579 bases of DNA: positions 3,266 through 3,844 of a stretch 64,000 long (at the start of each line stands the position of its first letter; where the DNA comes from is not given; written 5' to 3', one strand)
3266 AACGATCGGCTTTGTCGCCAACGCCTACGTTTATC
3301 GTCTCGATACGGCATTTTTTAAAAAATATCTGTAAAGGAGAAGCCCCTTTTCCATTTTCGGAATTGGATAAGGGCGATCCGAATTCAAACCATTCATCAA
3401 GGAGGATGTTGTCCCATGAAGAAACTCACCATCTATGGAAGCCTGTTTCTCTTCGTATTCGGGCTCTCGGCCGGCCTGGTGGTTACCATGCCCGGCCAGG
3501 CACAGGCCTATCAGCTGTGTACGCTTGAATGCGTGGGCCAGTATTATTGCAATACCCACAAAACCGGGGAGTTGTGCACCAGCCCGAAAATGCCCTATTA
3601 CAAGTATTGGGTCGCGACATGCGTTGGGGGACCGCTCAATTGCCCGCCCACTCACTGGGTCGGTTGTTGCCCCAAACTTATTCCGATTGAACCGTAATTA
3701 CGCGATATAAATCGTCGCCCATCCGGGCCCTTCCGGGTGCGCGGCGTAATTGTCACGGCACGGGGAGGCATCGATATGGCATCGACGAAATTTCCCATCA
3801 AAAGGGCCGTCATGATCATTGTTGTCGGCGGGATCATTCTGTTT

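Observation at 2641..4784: Tandemly duplicated unit: membrane-anchored TlpA-like oxidoreductase + Sec-exported 8-Cys peptide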

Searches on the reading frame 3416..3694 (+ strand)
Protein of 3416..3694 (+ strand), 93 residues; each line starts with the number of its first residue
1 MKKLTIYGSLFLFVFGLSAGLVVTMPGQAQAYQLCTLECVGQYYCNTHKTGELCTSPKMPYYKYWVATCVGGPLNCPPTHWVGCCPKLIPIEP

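Call 7: search_protein_families(library=pfam, proteins=[window:3416-3694:+], max_evalue=1)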
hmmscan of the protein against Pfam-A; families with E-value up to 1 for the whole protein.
window:3416-3694:+ (93 aa): 0 families

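Call 8: search_protein_families(library=ncbifam, proteins=[window:3416-3694:+], max_evalue=1)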
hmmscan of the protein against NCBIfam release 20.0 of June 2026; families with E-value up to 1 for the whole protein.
window:3416-3694:+ (93 aa): 0 families

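Call 11: find_homologous_proteins(query=window:3416-3694:+, max_evalue=1)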
Query window:3416-3694:+ (93 aa): 2 proteins with E <= 1 among 2 candidates.
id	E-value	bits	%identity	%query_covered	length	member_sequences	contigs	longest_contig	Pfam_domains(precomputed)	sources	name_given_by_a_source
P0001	7.2e-60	217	100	100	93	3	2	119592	-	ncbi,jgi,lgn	-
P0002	1.9e-41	158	74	98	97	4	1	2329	-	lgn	-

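Call 13: find_encoding_contigs(protein=P0001, flank=10000)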
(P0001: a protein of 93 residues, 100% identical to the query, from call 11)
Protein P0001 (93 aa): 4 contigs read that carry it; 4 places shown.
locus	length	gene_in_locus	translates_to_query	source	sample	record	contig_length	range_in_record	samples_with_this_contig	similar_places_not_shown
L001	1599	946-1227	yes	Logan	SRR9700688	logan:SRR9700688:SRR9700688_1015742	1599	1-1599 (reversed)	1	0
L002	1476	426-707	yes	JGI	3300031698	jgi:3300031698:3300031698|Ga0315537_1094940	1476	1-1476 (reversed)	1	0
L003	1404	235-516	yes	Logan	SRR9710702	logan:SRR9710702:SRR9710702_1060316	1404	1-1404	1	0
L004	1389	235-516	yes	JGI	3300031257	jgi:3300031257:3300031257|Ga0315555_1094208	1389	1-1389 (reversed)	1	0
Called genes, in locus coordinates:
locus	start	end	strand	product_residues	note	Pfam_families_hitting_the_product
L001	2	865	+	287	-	?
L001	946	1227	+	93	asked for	-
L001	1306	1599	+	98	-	?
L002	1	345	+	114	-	?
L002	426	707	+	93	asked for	-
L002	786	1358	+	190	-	-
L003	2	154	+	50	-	?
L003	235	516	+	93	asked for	-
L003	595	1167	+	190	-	-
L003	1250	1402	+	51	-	?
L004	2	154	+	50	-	?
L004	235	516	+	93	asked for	-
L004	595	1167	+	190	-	-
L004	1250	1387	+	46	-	?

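Call 14: find_encoding_contigs(protein=P0002, flank=10000)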
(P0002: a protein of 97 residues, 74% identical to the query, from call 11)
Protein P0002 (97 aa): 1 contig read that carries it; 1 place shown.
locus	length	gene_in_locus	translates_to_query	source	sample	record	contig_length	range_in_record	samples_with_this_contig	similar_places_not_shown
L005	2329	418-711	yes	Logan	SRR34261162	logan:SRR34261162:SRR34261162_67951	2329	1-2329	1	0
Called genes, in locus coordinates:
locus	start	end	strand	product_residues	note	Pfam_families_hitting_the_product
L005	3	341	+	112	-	?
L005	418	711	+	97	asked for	-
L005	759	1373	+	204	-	-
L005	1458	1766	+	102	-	-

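Call 15: find_homologous_proteins(query=A1, max_evalue=10)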
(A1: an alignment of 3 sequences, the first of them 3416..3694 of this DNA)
Query A1 (3 sequences) (93 aa, profile of the alignment): 19 proteins with E <= 10 among 106 candidates.
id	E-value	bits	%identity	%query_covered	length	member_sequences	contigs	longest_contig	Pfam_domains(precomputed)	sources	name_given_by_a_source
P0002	4.3e-51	189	74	98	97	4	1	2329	-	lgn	-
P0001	1.6e-47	178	100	100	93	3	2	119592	-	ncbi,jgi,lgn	-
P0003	2.4e-37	145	44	83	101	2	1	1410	-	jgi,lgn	-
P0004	4.3e-33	131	43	98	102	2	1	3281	-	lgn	-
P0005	1.4e-29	120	39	88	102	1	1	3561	-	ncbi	-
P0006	2.6e-29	119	40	98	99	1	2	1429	-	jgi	jgi:hypothetical protein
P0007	1.9e-28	116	39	83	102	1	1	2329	-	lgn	-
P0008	3.4e-28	116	44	91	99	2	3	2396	-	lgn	-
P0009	8.5e-28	114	49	83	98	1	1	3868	-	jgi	jgi:hypothetical protein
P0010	7.4e-27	111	41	83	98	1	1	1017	-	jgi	jgi:hypothetical protein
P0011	4.4e-25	106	40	83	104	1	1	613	-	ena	-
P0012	6.0e-25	105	51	98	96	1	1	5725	-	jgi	jgi:hypothetical protein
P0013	3.7e-23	99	49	98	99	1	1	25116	-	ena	-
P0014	3.5e-22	96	44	83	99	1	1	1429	-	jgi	jgi:hypothetical protein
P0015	7.3e-22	95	34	97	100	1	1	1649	-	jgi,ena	-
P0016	1.0e-21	95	36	97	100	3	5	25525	-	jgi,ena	jgi:hypothetical protein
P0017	2.0e-21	94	47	94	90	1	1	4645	-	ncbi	-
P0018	2.4e-20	90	48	83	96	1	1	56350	-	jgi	jgi:hypothetical protein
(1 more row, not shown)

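Call 18: find_encoding_contigs(protein=P0018, flank=10000, max_places=3)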
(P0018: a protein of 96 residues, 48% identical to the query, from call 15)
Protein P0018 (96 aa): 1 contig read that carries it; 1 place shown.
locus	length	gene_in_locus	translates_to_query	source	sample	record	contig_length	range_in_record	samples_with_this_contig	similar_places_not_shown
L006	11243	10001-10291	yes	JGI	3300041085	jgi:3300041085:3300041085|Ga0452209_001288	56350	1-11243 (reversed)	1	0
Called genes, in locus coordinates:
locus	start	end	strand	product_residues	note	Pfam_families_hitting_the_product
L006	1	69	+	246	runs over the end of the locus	-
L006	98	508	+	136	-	PF00293:NUDIX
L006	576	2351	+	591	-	PF01590:GAF, PF13185:GAF_2, PF13492:GAF_3, PF01590:GAF, PF13185:GAF_2, PF13492:GAF_3, PF07228:SpoIIE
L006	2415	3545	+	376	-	PF09459:EB_dh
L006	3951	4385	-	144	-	-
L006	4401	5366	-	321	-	-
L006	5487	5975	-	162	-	PF04390:LptE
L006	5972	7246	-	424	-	PF01979:Amidohydro_1, PF07969:Amidohydro_3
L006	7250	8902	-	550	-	PF17391:Urocanase_N, PF01175:Urocanase, PF17392:Urocanase_C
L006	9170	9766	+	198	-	-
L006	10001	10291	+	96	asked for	-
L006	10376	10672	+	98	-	-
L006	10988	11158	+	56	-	-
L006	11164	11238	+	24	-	-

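Call 19: find_encoding_contigs(protein=P0013, flank=10000, max_places=3)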
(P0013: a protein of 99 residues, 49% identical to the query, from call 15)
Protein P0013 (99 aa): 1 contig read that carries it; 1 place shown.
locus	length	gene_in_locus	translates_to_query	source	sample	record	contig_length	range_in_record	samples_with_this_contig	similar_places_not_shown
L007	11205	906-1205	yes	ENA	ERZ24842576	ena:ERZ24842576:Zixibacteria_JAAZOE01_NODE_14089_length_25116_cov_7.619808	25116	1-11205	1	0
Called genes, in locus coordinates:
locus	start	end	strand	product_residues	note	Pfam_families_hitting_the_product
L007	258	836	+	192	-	-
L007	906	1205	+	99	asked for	-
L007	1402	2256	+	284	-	PF20560:MotA_N, PF01618:MotA_ExbB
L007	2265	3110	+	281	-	PF13677:MotB_plug, PF00691:OmpA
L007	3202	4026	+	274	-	PF01738:DLH, PF12146:Hydrolase_4 (faint), PF20434:BD-FAE (faint), PF00561:Abhydrolase_1 (faint), PF12697:Abhydrolase_6 (weak), PF00326:Peptidase_S9 (weak), PF08840:BAAT_C (faint)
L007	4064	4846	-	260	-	-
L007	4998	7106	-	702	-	PF05193:Peptidase_M16_C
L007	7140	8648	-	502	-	PF00675:Peptidase_M16, PF05193:Peptidase_M16_C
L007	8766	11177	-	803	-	PF01343:Peptidase_S49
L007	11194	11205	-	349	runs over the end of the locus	PF13349:DUF4097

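Call 20: find_encoding_contigs(protein=P0016, flank=10000, max_places=3)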
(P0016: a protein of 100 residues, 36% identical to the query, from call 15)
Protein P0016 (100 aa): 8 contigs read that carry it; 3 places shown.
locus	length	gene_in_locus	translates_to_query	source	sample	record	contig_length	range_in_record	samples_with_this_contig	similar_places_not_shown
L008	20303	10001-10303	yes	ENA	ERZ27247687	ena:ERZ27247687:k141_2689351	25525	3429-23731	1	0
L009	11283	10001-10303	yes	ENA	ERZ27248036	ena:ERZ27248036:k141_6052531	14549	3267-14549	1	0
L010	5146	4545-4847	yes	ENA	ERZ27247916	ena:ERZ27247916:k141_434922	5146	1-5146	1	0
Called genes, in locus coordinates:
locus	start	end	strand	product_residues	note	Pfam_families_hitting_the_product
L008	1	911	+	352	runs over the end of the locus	PF09459:EB_dh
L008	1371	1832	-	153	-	-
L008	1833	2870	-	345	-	-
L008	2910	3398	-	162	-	PF04390:LptE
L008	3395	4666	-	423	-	PF01979:Amidohydro_1, PF07969:Amidohydro_3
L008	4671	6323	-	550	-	PF17391:Urocanase_N, PF01175:Urocanase, PF17392:Urocanase_C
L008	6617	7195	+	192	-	-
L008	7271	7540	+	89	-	-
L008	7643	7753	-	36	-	-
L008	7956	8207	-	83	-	-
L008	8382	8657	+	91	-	-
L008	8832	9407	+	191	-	-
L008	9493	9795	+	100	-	-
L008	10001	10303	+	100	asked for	-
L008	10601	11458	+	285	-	PF20560:MotA_N, PF01618:MotA_ExbB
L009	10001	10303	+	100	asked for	-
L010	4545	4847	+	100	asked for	-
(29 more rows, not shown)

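Call 26: list_cluster_members(proteins=[P0001, P0005, P0017, P0003])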
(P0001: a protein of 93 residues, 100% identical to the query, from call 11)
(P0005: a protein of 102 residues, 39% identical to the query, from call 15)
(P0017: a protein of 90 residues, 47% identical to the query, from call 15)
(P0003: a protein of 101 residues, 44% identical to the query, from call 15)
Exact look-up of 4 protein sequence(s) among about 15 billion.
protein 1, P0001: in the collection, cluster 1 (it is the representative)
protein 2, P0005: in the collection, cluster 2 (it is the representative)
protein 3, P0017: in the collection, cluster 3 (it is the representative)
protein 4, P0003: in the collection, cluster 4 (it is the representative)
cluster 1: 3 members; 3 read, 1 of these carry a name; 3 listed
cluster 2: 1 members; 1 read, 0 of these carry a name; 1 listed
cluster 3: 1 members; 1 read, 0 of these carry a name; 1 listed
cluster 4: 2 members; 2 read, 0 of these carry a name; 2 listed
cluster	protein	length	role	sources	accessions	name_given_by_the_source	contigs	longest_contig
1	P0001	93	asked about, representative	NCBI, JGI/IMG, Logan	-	-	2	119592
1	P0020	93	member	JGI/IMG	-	hypothetical protein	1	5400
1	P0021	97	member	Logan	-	-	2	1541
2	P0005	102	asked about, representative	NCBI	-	-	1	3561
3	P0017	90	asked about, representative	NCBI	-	-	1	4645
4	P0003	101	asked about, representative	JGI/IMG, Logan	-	-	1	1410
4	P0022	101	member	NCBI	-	-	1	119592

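Call 31: search_protein_representatives(alignment_id=A2)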
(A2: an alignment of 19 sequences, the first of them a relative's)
Query: 19 sequences, 100 profile positions. Proteins with E-value up to 0.001 (for the whole library): 40; up to 1e-10: 21; up to 1e-30: 4. The best 40 are listed.
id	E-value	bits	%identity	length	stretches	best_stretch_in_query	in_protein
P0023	1.2e-33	131.5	-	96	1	1-95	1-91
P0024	2.0e-32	127.6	-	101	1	1-97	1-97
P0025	6.3e-32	125.9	-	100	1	1-94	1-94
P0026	1.5e-31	124.8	-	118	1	1-97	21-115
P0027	1.0e-28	115.6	-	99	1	1-97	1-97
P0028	5.2e-27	110.2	-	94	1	1-91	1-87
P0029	2.0e-26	108.3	-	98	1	1-97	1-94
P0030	6.5e-26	106.6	-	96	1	1-93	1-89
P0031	8.1e-24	99.9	-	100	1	1-97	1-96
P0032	3.2e-23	98.0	-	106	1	1-98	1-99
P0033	1.4e-22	95.9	-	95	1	1-95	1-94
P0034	2.0e-22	95.4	-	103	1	1-90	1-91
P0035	6.5e-19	84.2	-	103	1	1-94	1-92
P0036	7.8e-18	80.7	-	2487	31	33-81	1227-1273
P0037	2.1e-17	79.3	-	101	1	5-91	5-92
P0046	2.7e-09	53.3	-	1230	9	13-47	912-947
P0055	1.1e-06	44.9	-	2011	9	35-88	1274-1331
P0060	1.5e-04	38.0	-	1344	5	33-83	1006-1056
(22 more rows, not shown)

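Call 45: predict_structure(alignment_id=A2)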
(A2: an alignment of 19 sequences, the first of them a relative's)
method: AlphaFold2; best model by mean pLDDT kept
length: 93 residues; sequences in the alignment: 19
mean_pLDDT: 79.3   pTM: 0.47
mean pLDDT of the five models: 79.3, 77.2, 75.5, 75.1, 74.7
residues with pLDDT >= 90: 18; 70-90: 52; 50-70: 21; < 50: 2
segments of 3 or more residues with pLDDT < 50: none
pLDDT, mean of each block of 10 residues (from residue 1): 87 94 69 71 84 87 83 68 79 50
secondary structure, 60 per line:
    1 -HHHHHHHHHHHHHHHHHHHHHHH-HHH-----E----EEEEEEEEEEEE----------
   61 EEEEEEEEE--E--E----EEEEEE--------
elements in order: H2-24 E39-50 E61-69 E80-85

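Call 50: fold_search(model_id=the predicted structure, library=pdb)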
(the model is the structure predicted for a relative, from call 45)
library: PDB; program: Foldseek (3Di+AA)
matches with E <= 10: 14; with E <= 0.001: 0
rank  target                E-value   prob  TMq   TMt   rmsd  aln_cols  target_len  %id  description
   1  6lwz_A                1.5e+00  0.05  0.18  0.23   7.3        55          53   25  Crystal structure of Laterosporulin10, bacteriocin produced by Brevibacillus sp. strain SKDU10 (released 2021-02-10)
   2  6lwy                  2.4e+00  0.10  0.26  0.37   5.7        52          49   19  Crystal structure of Laterosporulin3, bacteriocin produced by Brevibacillus sp. strain SKR3 (released 2021-02-10)
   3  4e19_B                4.5e+00  0.10  0.28  0.22   3.8        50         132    8  Crystal structure of RNase H1 from halophilic archaeon Halobacterium salinarum NRC-1 (released 2013-03-06)
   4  9esi_L                4.5e+00  0.04  0.22  0.10  25.2       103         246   12  Structure of a B-state intermediate committed to discard (Bd-II state) (released 2024-12-25)
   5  4ozk                  4.8e+00  0.07  0.27  0.40   5.1        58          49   17  Crystal structure of Laterosporulin, a broad spectrum leaderless bacteriocin produced by Brevibacillus laterosporus stra (released 2014-11-12)
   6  8i0s_R                4.8e+00  0.05  0.23  0.08  19.1        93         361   18  The cryo-EM structure of human Bact-II complex (released 2024-07-31)
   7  8voi_MODEL_1_B        5.4e+00  0.08  0.25  0.36   5.9        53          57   19  HADDOCK models of active human alphaM I-domain bound to the the C-terminal domain of the cytokine pleiotrophin (released 2024-05-15)
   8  3ul6_A                7.3e+00  0.03  0.22  0.24  14.9        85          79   10  Saccharum officinarum canecystatin-1 in space group P6422 (released 2012-12-12)
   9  8ro2_R                7.3e+00  0.03  0.21  0.08  19.8        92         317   17  Integrative Structure of the human intron lariat Spliceosome (ILS'') (released 2024-09-18)
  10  6zym_C                7.7e+00  0.03  0.22  0.11  19.0        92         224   17  Human C Complex Spliceosome - High-resolution CORE (released 2020-10-14)
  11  8y0w_5                8.2e+00  0.03  0.20  0.15   7.6        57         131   14  dormant ribosome with eIF5A, eEF2 and SERBP1 (released 2024-02-07)
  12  4j3z_B                9.9e+00  0.03  0.20  0.06   5.1        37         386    8  Crystal structure of mandelate racemase/muconate lactonizing enzyme from Jannaschia sp. CCS1 (released 2013-03-06)
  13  7w59_R                9.9e+00  0.02  0.21  0.09  20.2        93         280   17  The cryo-EM structure of human pre-C*-I complex (released 2022-06-22)
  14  7r4u_A                9.9e+00  0.02  0.22  0.16   7.1        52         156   15  Apoform of FtrA/P19 from Rubrivivax gelatinosus (released 2022-05-18)

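Call 54: search_solved_structures(query=A2, max_evalue=10)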
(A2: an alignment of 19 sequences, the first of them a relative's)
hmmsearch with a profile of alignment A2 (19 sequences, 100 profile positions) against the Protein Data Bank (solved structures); distinct sequences matched with E-value up to 10: 2.
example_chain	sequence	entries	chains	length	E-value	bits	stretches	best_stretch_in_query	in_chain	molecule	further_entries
7uv1_A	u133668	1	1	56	0.062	16.8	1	32-65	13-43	Vicilin-like protein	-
7uv3_A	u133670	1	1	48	0.69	13.5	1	32-65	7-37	Vicilin Pis v 3.0101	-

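Call 60: find_related_loci(query=A7, collection=metagenome_contigs, flank=5000)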
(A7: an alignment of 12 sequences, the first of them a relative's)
Query A7 (93 aa) in metagenome_contigs; peptide patterns used: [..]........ (x = any residue, [..] = any of these).
32 stretches matched a pattern; 7 encode a relative of the query (tblastn E <= 1e-3); 7 distinct loci.
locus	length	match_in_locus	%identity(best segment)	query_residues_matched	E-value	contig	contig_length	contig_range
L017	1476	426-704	100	1-93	4e-63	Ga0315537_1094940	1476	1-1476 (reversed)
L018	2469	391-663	51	1-91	2e-23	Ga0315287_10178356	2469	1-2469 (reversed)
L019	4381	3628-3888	38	1-85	8e-14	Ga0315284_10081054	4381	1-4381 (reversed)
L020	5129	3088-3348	38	1-85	8e-14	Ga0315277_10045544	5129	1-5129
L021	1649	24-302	34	1-90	2e-11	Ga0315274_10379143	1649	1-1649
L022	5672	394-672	36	1-90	8e-11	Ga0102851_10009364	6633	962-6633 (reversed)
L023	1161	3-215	42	23-93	4e-10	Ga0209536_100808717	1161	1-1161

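Call 73: search_protein_families(library=padloc, proteins=[window:3416-3694:+], max_evalue=0.1)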
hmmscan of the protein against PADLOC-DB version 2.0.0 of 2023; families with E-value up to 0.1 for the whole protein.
window:3416-3694:+ (93 aa): 0 families

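Call 74: search_protein_families(library=pfam, alignment_id=A2, max_evalue=1)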
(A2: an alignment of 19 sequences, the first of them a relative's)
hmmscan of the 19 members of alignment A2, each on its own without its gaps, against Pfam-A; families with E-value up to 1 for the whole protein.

A. member 1, P0001 (93 aa): 0 families

B. families by the number of members that match (of 19 scanned): 7 families
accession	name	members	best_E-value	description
PF06906.16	DUF1272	5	0.00053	Protein of unknown function (DUF1272)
PF22926.2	C1-like_CT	1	0.012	C1 domain-like, C-terminal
PF24633.1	DUF7630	1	0.02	Domain of unknown function (DUF7630)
PF20130.4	DUF6520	1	0.022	Family of unknown function (DUF6520)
PF12393.13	Dr_adhesin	1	0.055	Dr family adhesin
PF21353.3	Per3-like_PAS-A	1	0.15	Period circadian protein homolog 3-like, PAS-A domain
PF20187.3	DUF6550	1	0.38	Family of unknown function (DUF6550)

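Call 75: search_protein_families(library=pfam, proteins=[P0036, P0046, P0055, P0060], max_evalue=0.001)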
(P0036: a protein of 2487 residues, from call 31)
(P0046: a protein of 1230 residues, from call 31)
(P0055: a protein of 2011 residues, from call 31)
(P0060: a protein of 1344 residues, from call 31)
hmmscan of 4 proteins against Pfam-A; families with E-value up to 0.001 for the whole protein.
P0036 (2487 aa): 0 families

P0046 (1230 aa): 3 families
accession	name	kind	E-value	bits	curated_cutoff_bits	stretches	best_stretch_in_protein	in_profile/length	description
PF18924.5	DUF5674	-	1.3e-06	28.8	27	0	978-1020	37-79/109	Protein of unknown function (DUF5674)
PF15912.10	VIR_N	-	3.6e-05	23.7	27.7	0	681-718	11-48/258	Virilizer, N-terminal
PF20929.2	PDCD10_N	-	0.00019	21.4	19.8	0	684-705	2-23/60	Programmed cell death protein 10, dimerisation domain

P0055 (2011 aa): 4 families
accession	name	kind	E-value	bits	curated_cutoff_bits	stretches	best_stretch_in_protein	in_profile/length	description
PF15423.11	FLYWCH_N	-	8.2e-15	55.3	27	0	367-386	61-80/107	FLYWCH-type zinc finger-containing protein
PF24130.1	DUF7397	-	3.3e-12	46.4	27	0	823-846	18-41/56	Family of unknown function (DUF7397)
PF04413.22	Glycos_transf_N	-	0.00013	22.1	23.9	0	844-860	12-27/179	3-Deoxy-D-manno-octulosonic-acid transferase (kdotransferase)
PF16028.10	SLC3A2_N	-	0.00042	20.3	27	0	1057-1085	40-68/77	Solute carrier family 3 member 2 N-terminus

P0060 (1344 aa): 14 families
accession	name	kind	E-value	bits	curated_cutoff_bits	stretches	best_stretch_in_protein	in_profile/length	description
PF13927.12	Ig_3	-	2e-64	214.5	30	10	28-93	1-75/78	Immunoglobulin domain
PF13895.12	Ig_2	-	1.1e-56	189.4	27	6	28-94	1-63/79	Immunoglobulin domain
PF00047.31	ig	-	4.9e-17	62.4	21.8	1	905-953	5-51/81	Immunoglobulin domain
PF07686.23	V-set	-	2.6e-16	60.2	26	0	1087-1134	9-58/109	Immunoglobulin V-set domain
PF06328.17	Lep_receptor_Ig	-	2.6e-12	47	28.8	0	1079-1102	6-29/94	Ig-like C2-type domain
PF06159.19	TRAPPC13_N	-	1.8e-06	28.6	25.3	0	970-1013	35-78/159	Trafficking protein particle complex subunit 13, N-terminal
PF18789.6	DarA_C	-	3.6e-06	27.8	27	0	336-357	10-31/70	Defence against restriction A C-terminal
PF00801.26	PKD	-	1.2e-05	25.7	23.5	0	897-935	3-42/80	PKD domain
PF07679.22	I-set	-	3.1e-05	24.4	23.7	0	34-93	8-74/90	Immunoglobulin I-set domain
PF14268.11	YoaP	-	4.7e-05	23.3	25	0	308-320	22-34/44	YoaP-like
PF09898.14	DUF2125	-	5.5e-05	23.3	24.2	0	655-692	11-48/319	Uncharacterized protein conserved in bacteria (DUF2125)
PF03712.20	Cu2_monoox_C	-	0.00023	21.1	23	0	816-839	96-119/157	Copper type II ascorbate-dependent monooxygenase, C-terminal domain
PF21619.2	DUF6855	-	0.0007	19.9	27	0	1023-1051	7-35/132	Family of unknown function (DUF6855)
PF12616.13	DUF3775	-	0.00078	19.7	27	0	872-892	26-46/73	Protein of unknown function (DUF3775)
